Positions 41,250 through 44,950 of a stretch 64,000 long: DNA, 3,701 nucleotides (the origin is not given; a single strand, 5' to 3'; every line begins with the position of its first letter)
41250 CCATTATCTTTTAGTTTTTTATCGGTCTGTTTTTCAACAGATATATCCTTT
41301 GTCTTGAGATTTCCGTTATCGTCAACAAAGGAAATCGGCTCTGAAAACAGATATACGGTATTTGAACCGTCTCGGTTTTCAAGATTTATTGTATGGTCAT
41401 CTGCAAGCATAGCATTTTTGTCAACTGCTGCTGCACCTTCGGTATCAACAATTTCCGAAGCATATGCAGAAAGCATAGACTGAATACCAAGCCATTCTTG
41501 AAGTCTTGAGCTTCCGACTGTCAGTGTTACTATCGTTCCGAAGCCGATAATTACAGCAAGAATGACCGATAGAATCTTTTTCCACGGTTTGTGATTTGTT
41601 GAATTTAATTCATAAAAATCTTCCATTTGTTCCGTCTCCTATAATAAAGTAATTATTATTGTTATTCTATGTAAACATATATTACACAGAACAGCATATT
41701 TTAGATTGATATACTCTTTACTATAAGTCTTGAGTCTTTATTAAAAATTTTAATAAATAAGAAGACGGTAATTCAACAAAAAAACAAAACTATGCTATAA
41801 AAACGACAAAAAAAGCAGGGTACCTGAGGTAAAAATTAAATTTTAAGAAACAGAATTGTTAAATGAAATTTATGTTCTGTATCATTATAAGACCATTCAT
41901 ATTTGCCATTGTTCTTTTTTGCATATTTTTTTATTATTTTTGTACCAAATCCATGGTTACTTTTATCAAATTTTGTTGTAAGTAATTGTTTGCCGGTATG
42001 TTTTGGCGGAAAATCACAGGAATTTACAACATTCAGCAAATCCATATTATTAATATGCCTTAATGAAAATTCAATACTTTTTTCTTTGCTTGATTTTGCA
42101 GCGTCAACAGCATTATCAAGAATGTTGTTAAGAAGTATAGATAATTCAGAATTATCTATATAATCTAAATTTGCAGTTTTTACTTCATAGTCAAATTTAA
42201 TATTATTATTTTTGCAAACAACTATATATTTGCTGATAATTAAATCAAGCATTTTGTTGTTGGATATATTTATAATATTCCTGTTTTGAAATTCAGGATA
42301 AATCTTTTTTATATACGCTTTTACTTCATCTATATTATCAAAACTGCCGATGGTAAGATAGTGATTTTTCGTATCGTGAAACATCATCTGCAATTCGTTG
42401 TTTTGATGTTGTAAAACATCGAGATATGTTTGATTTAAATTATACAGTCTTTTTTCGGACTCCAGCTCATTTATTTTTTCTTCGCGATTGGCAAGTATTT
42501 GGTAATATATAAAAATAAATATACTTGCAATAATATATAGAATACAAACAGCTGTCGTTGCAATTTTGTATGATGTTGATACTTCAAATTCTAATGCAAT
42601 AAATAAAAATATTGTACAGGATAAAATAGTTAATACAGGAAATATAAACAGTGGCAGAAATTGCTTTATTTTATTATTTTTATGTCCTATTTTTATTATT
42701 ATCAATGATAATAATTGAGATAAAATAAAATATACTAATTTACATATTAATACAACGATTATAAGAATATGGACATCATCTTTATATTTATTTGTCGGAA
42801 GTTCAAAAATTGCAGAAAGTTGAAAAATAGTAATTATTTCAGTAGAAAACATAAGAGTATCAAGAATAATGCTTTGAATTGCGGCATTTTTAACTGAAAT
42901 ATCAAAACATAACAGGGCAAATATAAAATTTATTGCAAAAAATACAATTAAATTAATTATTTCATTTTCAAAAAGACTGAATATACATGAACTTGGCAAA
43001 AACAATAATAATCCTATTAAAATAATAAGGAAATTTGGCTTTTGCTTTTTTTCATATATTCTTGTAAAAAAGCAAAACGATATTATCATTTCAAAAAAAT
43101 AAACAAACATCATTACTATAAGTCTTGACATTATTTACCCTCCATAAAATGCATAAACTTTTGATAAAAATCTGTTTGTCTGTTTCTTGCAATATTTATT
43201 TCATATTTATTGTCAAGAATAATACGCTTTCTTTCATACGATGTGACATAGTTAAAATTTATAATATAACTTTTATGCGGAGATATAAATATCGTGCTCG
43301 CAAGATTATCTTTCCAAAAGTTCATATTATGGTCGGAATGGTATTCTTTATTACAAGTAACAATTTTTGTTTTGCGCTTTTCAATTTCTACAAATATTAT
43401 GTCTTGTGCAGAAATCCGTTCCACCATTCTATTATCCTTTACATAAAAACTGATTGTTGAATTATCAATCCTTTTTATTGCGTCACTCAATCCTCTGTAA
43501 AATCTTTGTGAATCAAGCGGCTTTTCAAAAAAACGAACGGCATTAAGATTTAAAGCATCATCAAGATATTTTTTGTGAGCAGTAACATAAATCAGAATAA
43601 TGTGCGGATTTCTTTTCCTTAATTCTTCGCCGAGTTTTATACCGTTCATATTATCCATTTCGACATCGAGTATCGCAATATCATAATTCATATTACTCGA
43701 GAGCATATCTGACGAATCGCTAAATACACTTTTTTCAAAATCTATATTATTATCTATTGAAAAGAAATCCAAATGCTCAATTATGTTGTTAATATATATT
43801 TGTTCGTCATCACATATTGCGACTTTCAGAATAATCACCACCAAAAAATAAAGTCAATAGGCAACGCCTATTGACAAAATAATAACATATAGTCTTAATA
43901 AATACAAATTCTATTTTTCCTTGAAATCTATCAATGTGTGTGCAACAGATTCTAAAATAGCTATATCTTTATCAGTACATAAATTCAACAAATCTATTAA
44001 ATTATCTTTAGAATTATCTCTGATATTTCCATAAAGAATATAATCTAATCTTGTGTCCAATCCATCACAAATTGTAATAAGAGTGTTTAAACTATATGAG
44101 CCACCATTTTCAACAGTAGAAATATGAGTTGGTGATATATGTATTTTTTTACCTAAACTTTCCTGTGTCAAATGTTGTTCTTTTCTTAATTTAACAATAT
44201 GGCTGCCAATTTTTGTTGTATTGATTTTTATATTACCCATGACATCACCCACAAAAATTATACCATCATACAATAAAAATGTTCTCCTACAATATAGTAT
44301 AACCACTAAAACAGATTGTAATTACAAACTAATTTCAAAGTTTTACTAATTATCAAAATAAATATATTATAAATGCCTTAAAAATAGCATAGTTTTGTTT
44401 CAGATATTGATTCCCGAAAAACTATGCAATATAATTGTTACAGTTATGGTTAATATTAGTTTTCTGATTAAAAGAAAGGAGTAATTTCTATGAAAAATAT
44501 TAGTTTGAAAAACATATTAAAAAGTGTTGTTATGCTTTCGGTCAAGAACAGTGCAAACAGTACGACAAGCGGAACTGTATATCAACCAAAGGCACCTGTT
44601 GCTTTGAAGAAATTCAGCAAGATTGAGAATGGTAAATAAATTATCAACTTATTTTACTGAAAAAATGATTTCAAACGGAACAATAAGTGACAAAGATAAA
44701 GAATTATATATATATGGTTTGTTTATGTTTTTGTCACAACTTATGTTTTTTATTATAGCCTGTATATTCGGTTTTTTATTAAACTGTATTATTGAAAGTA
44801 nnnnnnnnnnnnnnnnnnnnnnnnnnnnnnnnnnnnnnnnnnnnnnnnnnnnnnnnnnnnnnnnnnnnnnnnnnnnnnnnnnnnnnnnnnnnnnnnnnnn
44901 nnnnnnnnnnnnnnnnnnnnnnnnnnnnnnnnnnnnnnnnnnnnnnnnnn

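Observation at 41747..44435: Identical 17-bp motif abuts the -35 element of both the rhs promoter and the agrB/peptide promoter, suggesting quorum-sensing control of the toxin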

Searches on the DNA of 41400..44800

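Call 42: search_rna_families(source=window, start=41400, end=44800, threshold=evalue, max_evalue=1)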
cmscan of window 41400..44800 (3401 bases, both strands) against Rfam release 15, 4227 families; matches with E-value up to 1: 0.
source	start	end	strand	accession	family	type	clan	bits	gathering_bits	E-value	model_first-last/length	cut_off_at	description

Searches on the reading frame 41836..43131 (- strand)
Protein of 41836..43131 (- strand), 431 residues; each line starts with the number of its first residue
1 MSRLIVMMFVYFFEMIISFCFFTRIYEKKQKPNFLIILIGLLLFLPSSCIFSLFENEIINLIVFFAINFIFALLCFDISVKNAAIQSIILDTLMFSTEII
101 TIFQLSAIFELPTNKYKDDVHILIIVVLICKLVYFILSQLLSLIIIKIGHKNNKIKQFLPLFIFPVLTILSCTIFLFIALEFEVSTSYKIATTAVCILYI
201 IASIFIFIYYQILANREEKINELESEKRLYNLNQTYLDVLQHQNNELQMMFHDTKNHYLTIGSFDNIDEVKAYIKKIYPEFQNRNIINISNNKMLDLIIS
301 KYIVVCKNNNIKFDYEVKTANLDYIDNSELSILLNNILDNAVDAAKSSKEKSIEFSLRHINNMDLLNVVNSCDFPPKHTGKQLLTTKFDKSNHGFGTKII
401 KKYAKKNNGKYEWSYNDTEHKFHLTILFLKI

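Call 4: search_protein_families(library=pfam, proteins=[window:41836-43131:-], max_evalue=0.01)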
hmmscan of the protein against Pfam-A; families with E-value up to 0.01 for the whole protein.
window:41836-43131:- (431 aa): 3 families
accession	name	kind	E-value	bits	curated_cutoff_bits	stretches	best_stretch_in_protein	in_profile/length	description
PF14501.12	HATPase_c_5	-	6.5e-16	58.5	22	1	327-427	3-100/102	GHKL domain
PF02518.31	HATPase_c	-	1.5e-05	25.8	26.4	1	326-413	2-93/111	Histidine kinase-, DNA gyrase B-, and HSP90-like ATPase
PF14965.11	BRI3BP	-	0.003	17.6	27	1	94-232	45-176/179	Negative regulator of p53/TP53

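Call 34: search_protein_families(library=ncbifam, proteins=[window:41836-43131:-], max_evalue=0.01)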
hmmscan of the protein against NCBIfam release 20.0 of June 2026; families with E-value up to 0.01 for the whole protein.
window:41836-43131:- (431 aa): 3 families
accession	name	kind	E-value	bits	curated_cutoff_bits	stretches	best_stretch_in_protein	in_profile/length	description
NF008298.1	PRK11086.1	subfamily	9.8e-05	21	520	1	235-417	328-514/529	DcuS/MalK family sensor histidine kinase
NF038334.1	malate_HK_MalK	exception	0.0014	17.4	800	1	257-410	346-506/533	malate sensor histidine kinase MalK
NF008312.0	PRK11100.1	equivalog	0.007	15.2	356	0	288-377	328-415/477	two-component system sensor histidine kinase CreC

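Call 53: search_solved_structures(query=window:41836-43131:-, max_evalue=0.001)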
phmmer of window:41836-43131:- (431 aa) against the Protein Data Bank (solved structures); distinct sequences matched with E-value up to 0.001: 0.
